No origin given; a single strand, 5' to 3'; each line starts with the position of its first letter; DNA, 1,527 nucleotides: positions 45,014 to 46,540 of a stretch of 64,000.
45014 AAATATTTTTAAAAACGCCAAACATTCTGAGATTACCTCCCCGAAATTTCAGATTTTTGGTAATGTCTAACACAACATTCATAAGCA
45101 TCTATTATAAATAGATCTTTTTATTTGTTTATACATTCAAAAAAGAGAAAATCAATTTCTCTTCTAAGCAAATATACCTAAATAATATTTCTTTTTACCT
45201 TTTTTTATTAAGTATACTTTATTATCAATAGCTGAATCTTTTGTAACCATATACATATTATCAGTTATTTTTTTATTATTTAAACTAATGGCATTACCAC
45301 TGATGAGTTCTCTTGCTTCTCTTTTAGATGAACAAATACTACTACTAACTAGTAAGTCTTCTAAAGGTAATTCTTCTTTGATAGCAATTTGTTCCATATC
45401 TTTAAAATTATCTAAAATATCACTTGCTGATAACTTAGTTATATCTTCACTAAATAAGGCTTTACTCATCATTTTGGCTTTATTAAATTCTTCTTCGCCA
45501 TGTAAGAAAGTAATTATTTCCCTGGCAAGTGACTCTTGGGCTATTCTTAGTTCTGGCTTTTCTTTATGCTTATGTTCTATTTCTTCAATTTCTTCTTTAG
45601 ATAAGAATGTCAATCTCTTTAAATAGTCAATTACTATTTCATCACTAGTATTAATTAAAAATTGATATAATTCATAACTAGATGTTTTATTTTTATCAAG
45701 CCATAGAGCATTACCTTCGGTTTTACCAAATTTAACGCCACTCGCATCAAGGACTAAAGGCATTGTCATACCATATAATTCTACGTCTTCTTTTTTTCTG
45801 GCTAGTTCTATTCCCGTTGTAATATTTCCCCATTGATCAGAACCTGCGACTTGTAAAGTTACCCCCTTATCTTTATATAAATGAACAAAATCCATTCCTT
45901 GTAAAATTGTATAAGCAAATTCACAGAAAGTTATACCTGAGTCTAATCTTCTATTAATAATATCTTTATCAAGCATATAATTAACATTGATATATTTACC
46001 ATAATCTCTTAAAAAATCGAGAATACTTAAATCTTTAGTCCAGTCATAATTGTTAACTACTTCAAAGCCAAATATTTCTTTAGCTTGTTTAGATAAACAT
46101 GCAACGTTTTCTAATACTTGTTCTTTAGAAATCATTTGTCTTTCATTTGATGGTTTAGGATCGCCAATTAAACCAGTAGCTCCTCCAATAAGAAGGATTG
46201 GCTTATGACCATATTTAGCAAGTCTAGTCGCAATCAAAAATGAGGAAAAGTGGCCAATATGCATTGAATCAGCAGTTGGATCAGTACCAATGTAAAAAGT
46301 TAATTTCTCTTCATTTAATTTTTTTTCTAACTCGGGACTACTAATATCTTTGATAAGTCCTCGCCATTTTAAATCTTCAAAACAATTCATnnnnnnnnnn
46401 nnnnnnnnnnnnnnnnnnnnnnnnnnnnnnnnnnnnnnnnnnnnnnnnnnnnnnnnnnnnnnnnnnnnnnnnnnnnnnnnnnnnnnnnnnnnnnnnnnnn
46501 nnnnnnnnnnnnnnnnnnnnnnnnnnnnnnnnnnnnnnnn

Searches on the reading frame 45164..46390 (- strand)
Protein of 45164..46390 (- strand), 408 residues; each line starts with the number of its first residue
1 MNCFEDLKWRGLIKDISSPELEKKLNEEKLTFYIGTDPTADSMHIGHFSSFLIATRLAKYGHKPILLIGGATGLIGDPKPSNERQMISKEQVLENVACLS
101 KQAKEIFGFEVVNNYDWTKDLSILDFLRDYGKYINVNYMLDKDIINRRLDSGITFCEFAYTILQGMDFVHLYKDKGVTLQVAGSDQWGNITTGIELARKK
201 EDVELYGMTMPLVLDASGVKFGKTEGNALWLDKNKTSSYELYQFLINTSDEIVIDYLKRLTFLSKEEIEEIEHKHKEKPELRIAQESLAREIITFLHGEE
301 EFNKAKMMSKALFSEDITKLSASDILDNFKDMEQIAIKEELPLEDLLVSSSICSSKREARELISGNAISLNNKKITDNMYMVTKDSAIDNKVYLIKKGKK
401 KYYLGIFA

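Call 4: search_protein_families(library=pfam, proteins=[window:45164-46390:-], max_evalue=0.01)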
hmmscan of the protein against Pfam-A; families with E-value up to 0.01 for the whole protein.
window:45164-46390:- (408 aa): 3 families
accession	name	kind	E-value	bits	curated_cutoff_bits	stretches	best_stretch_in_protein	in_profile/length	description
PF00579.31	tRNA-synt_1b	-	4.6e-71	240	21.1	1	26-313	2-291/292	tRNA synthetases class I (W and Y)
PF22421.1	SYY_C-terminal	-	3.1e-22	78.7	27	1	324-404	1-82/83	Tyrosine--tRNA ligase SYY-like C-terminal domain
PF01479.30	S4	-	1.4e-07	31.6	22.8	1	342-384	2-44/48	S4 domain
